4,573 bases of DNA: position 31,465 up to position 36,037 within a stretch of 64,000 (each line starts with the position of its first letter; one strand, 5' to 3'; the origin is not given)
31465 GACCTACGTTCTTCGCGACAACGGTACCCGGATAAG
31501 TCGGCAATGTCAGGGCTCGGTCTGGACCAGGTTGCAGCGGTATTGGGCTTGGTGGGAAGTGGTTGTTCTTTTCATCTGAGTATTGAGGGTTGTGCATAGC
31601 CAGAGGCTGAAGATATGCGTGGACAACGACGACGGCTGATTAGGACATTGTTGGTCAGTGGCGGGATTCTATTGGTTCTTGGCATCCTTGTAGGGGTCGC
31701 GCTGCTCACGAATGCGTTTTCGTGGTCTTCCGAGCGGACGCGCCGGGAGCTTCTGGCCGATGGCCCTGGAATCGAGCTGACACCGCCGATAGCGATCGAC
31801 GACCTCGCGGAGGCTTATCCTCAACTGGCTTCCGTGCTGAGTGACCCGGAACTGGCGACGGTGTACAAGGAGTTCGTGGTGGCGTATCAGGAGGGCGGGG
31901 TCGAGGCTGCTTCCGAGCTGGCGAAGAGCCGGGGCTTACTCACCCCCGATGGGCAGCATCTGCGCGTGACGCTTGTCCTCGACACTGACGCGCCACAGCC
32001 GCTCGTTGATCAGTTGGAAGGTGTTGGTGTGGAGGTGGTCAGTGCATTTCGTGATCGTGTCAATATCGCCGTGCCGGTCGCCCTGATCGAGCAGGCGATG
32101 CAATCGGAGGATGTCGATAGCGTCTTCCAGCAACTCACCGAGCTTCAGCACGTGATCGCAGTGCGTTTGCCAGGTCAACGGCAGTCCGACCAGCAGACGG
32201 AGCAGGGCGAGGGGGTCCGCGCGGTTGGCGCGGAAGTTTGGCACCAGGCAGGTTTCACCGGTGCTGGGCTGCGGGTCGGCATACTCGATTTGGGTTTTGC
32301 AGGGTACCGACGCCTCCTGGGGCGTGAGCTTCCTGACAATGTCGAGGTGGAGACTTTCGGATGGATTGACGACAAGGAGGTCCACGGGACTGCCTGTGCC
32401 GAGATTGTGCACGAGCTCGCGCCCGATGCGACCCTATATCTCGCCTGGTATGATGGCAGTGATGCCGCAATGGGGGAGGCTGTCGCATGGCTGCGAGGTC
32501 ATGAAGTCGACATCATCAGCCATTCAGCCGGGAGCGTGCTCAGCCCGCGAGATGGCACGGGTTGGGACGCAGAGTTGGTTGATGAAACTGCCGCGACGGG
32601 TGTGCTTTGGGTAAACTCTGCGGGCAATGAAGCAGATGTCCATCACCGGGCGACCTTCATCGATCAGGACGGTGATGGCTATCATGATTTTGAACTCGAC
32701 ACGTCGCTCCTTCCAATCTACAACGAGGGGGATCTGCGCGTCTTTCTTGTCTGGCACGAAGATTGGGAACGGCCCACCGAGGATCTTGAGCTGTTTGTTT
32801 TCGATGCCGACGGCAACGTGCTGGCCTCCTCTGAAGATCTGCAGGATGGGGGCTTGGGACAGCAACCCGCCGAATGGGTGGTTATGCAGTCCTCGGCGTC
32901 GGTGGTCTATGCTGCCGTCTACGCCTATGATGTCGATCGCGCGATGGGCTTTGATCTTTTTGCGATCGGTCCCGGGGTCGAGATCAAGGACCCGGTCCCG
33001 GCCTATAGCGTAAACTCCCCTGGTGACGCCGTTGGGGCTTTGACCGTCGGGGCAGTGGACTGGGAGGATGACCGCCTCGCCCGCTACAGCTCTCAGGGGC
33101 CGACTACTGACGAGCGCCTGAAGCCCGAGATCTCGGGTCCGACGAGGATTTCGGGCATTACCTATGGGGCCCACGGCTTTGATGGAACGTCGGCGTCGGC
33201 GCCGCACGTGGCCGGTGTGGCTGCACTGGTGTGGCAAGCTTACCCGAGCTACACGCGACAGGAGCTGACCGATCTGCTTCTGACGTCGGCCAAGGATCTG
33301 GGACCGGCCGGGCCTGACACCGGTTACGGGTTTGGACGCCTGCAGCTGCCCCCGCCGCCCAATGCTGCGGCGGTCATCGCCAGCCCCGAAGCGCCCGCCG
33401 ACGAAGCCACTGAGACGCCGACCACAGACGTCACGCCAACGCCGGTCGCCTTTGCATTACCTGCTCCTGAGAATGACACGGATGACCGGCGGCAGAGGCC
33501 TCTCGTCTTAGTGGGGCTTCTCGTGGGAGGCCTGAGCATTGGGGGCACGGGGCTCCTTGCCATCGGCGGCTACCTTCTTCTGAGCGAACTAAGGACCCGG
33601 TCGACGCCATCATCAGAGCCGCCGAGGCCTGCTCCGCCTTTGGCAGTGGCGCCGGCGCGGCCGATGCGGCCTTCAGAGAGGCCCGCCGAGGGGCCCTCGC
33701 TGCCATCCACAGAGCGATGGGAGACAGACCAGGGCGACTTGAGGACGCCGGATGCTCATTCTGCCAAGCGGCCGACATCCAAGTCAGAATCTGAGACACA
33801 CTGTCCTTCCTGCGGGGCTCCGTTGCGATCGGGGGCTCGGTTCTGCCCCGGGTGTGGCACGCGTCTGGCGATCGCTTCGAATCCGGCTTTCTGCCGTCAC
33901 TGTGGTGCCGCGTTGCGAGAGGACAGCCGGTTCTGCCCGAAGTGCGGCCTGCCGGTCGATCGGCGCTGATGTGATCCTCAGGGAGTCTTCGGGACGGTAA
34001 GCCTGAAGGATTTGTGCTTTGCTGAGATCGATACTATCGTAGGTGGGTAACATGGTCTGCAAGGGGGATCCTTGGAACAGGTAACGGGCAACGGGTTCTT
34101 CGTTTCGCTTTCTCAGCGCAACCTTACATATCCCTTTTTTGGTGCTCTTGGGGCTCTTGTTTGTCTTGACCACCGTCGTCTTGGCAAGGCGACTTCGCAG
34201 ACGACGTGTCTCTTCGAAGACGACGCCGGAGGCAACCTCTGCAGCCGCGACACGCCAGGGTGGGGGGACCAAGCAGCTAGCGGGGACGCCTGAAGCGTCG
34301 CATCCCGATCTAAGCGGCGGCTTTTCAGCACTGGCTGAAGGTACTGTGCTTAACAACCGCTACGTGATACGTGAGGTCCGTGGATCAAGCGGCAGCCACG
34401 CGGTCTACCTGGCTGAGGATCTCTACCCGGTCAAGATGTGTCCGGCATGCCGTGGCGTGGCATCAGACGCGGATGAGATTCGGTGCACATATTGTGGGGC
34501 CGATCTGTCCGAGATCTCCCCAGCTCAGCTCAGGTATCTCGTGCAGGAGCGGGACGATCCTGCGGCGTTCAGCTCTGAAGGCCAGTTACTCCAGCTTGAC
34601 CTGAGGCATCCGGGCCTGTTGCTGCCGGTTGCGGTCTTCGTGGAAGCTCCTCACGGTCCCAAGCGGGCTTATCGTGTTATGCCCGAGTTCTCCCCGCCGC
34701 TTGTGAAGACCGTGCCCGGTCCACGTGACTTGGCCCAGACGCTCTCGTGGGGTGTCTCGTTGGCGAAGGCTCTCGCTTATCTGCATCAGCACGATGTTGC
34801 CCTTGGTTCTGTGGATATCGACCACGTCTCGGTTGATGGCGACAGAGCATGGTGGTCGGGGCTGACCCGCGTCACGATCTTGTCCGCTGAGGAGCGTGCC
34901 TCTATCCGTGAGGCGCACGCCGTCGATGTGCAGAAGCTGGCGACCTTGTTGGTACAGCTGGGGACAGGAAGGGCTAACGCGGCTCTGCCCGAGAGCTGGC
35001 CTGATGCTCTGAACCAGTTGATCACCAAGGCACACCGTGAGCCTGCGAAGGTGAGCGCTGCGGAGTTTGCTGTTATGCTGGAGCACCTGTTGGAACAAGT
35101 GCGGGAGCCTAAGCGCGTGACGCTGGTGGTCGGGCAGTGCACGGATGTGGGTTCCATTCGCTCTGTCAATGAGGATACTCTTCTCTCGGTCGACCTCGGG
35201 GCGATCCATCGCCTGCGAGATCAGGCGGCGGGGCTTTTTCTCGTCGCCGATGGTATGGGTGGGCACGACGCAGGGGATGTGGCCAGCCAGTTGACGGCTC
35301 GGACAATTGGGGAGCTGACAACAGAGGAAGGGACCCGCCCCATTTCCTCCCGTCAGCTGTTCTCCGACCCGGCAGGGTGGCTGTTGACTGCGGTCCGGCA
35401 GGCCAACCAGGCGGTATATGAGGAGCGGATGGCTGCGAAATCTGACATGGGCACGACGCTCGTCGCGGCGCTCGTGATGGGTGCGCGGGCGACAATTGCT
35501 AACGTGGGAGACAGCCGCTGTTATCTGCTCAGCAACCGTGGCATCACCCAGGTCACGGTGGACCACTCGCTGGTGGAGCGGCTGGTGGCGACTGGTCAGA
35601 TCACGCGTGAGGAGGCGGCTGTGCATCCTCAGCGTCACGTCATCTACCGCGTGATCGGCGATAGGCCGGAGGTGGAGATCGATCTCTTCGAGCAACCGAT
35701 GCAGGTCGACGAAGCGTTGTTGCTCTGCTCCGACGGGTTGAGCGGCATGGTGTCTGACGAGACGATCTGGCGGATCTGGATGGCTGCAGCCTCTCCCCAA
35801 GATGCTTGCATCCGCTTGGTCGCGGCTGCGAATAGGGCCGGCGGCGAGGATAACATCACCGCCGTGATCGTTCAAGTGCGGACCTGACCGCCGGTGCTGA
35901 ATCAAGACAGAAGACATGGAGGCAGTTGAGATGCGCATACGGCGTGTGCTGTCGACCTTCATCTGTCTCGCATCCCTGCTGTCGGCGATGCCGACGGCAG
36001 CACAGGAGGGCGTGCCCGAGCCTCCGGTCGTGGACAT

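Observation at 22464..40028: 17.5-kb same-strand Ser/Thr phospho-signalling supercluster wired to surface effectors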

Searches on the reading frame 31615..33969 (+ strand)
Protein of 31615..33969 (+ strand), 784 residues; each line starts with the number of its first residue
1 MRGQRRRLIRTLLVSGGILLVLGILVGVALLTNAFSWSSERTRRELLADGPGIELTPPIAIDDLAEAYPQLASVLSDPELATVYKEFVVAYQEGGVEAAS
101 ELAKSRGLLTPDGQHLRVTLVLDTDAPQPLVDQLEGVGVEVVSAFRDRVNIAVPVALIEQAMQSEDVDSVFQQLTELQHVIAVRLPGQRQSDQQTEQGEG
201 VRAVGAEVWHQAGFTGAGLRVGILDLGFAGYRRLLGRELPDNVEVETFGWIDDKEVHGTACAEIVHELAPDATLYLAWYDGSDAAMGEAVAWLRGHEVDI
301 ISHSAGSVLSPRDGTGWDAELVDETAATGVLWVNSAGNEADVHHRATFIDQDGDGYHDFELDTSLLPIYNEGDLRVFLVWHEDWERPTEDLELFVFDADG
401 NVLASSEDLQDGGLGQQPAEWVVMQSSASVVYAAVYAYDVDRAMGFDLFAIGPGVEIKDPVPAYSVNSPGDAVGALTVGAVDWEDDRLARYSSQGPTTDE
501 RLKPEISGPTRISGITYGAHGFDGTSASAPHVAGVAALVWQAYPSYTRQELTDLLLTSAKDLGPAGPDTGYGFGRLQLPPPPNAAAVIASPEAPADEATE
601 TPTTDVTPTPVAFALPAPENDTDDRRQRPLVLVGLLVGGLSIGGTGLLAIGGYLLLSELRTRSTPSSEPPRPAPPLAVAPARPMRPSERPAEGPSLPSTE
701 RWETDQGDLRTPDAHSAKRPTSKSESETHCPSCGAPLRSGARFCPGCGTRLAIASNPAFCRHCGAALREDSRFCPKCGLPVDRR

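Call 5: search_protein_families(library=pfam, proteins=[window:31615-33969:+], max_evalue=0.01)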
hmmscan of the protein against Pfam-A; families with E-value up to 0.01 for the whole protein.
window:31615-33969:+ (784 aa): 10 families
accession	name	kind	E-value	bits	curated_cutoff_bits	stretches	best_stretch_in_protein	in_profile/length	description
PF00082.27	Peptidase_S8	-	4.8e-32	111.9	21.8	2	462-574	160-288/288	Subtilase family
PF13240.11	Zn_Ribbon_1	-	3.8e-16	58.7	25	2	759-780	1-22/23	zinc-ribbon domain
PF13248.11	Zn_ribbon_3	-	6.5e-13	48.1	27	2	727-751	2-26/26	zinc-ribbon domain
PF12773.13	DZR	-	1.5e-11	44.7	27.3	1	730-778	1-45/45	Double zinc ribbon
PF17032.10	Zn_ribbon_15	-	1e-06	29.8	28.9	1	757-778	52-73/73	zinc-ribbon family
PF24460.1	DUF7575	-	9.9e-06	25.3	28.5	1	726-751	2-27/28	Domain of unknown function (DUF7575)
PF18912.6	DZR_2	-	1.1e-05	25.6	27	1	729-777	9-55/56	Double zinc ribbon domain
PF24463.1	DUF7577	-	2.2e-05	24.4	28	1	728-751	3-26/27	Domain of unknown function (DUF7577)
PF14803.11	Zn_ribbon_Nudix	-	0.00032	21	25.6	0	772-784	1-13/34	Nudix N-terminal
PF07191.17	Zn_ribbon_6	-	0.001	19.4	25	0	744-782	3-40/67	Double zinc ribbon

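Call 34: search_protein_families(library=ncbifam, proteins=[window:31615-33969:+], max_evalue=0.00001)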
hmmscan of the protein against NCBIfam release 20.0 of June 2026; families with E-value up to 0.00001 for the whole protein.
window:31615-33969:+ (784 aa): 2 families
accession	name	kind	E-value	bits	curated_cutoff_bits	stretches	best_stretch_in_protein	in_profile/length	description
TIGR03921.1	T7SS_mycosin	equivalog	1e-20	74.2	278.75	1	442-640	165-334/353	type VII secretion-associated serine protease mycosin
NF040809.1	germ_prot_CspBA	exception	1.8e-07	29.2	1250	1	452-542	954-1047/1099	bifunctional germination protease/germinant receptor pseudoprotease CspBA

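Call 35: search_protein_families(library=padloc, proteins=[window:31615-33969:+], max_evalue=0.00001)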
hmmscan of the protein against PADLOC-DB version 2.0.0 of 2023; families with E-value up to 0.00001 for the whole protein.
window:31615-33969:+ (784 aa): 1 family
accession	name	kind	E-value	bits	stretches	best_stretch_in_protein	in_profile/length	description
PDLC03014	subtilase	-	4.1e-14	50.9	1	164-576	147-391/391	-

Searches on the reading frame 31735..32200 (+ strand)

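Call 73: search_protein_families(library=pfam, proteins=[window:31735-32200:+], max_evalue=10)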
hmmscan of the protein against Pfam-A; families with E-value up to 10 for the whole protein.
window:31735-32200:+ (155 aa): 2 families
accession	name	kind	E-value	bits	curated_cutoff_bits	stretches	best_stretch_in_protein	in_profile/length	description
PF16859.10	TetR_C_11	-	0.011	16.5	32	1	31-74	35-78/113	Tetracyclin repressor-like, C-terminal domain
PF06969.22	HemN_C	-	0.17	12.4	24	1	59-79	41-61/67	HemN C-terminal domain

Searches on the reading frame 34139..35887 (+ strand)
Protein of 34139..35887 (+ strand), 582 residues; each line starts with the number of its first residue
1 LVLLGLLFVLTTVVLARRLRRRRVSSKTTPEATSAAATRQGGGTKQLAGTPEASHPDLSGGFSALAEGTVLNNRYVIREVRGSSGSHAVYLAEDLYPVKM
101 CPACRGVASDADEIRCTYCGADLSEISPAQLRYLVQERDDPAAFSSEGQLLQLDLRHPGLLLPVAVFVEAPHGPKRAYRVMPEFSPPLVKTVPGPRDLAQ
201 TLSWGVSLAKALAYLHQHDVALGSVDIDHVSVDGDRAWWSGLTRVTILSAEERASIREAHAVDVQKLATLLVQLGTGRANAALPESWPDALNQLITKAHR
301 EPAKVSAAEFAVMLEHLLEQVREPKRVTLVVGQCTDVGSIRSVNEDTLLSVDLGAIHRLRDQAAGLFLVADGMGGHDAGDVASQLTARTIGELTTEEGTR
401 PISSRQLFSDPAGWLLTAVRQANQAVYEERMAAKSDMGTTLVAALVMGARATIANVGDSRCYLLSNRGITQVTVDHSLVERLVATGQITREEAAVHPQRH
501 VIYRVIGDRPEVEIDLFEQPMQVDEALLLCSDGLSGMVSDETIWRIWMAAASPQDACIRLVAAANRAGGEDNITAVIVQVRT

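Call 5: search_protein_families(library=pfam, proteins=[window:34139-35887:+], max_evalue=0.01)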
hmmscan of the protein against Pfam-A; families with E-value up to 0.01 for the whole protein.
window:34139-35887:+ (582 aa): 3 families
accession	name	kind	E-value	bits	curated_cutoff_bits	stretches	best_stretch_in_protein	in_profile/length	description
PF00481.26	PP2C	-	9.9e-15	55.3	20.3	1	345-477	16-141/255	Protein phosphatase 2C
PF13672.11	PP2C_2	-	6.2e-13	49.2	24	1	361-544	21-184/209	Protein phosphatase 2C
PF07228.17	SpoIIE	-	0.00028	21.3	25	0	368-580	8-191/192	Stage II sporulation protein E (SpoIIE)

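Call 34: search_protein_families(library=ncbifam, proteins=[window:34139-35887:+], max_evalue=0.00001)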
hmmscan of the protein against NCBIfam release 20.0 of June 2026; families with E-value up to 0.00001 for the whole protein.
window:34139-35887:+ (582 aa): 2 families
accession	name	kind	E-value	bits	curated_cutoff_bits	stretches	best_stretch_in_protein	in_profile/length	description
NF033484.1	Stp1_PP2C_phos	equivalog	1.3e-73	247.4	230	1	335-579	2-232/232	Stp1/IreP family PP2C-type Ser/Thr phosphatase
NF011149.0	PRK14559.1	equivalog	1.1e-38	133.4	374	1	327-581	370-632/642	serine/threonine phosphatase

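Call 35: search_protein_families(library=padloc, proteins=[window:34139-35887:+], max_evalue=0.00001)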
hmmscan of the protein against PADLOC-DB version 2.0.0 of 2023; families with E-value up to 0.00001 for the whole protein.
window:34139-35887:+ (582 aa): 1 family
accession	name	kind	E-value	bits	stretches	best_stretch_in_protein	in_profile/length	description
PDLC04518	PDC-M21C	-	1.6e-09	35.3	1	361-533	27-185/243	-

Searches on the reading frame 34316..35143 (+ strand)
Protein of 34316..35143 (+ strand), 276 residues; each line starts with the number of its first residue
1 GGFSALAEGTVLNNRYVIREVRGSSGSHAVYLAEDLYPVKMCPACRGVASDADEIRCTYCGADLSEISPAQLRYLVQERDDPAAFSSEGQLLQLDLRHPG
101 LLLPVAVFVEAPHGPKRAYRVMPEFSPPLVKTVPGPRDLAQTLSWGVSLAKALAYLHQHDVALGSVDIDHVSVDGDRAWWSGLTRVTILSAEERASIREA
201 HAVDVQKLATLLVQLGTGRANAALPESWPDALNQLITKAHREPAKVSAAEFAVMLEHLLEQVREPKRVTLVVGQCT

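Call 24: search_solved_structures(query=A2, max_evalue=1, show_alignments=1)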
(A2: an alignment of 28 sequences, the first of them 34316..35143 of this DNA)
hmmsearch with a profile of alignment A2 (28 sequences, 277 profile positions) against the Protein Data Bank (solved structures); distinct sequences matched with E-value up to 1: 407 (the best 60 are shown).
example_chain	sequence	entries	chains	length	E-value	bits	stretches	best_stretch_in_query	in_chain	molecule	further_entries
9p9u_A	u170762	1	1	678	1.2e-05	28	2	143-200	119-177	Epidermal growth factor receptor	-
6b2p_A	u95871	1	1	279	0.0008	22.1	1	96-195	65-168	Serine/threonine-protein kinase PknB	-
6i2p_A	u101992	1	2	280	0.0008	22.1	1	96-195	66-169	Serine/threonine-protein kinase PknB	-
5u94_A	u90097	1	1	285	0.00085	22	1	96-193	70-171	Serine/threonine-protein kinase PknB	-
1o6y_A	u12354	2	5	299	0.001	21.7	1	96-193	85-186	SERINE/THREONINE-PROTEIN KINASE PKNB | Probable serine/threonine-protein kinase pknB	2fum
1mru_A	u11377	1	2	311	0.0011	21.6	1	96-195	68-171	Probable serine/threonine-protein kinase pknB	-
3ori_A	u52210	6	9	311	0.0011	21.6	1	96-195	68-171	Serine/threonine protein kinase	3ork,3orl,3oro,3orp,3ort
3orm_A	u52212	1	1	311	0.0012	21.5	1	96-195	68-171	Serine/threonine protein kinase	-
3f61_A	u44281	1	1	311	0.0021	20.7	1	96-195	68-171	Serine/threonine-protein kinase pknB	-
3f69_A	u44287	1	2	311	0.0021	20.7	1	96-219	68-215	Serine/threonine-protein kinase pknB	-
7q52_AAA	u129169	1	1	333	0.0022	20.6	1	80-190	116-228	Serine/threonine-protein kinase PknG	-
2biy_A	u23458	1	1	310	0.0032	20.1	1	148-205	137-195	3-PHOSPHOINOSITIDE DEPENDENT PROTEIN KINASE-1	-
4y0x_A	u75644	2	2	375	0.0035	20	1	80-190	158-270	Serine/threonine-protein kinase PknG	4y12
1z5m_A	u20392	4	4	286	0.0037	19.9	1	148-204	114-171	3-phosphoinositide dependent protein kinase-1 | 3-phosphoinositide-dependent protein kinase 1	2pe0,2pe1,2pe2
3nus_A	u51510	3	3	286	0.0037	19.9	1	148-204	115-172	phosphoinositide-dependent kinase-1 | PkB-like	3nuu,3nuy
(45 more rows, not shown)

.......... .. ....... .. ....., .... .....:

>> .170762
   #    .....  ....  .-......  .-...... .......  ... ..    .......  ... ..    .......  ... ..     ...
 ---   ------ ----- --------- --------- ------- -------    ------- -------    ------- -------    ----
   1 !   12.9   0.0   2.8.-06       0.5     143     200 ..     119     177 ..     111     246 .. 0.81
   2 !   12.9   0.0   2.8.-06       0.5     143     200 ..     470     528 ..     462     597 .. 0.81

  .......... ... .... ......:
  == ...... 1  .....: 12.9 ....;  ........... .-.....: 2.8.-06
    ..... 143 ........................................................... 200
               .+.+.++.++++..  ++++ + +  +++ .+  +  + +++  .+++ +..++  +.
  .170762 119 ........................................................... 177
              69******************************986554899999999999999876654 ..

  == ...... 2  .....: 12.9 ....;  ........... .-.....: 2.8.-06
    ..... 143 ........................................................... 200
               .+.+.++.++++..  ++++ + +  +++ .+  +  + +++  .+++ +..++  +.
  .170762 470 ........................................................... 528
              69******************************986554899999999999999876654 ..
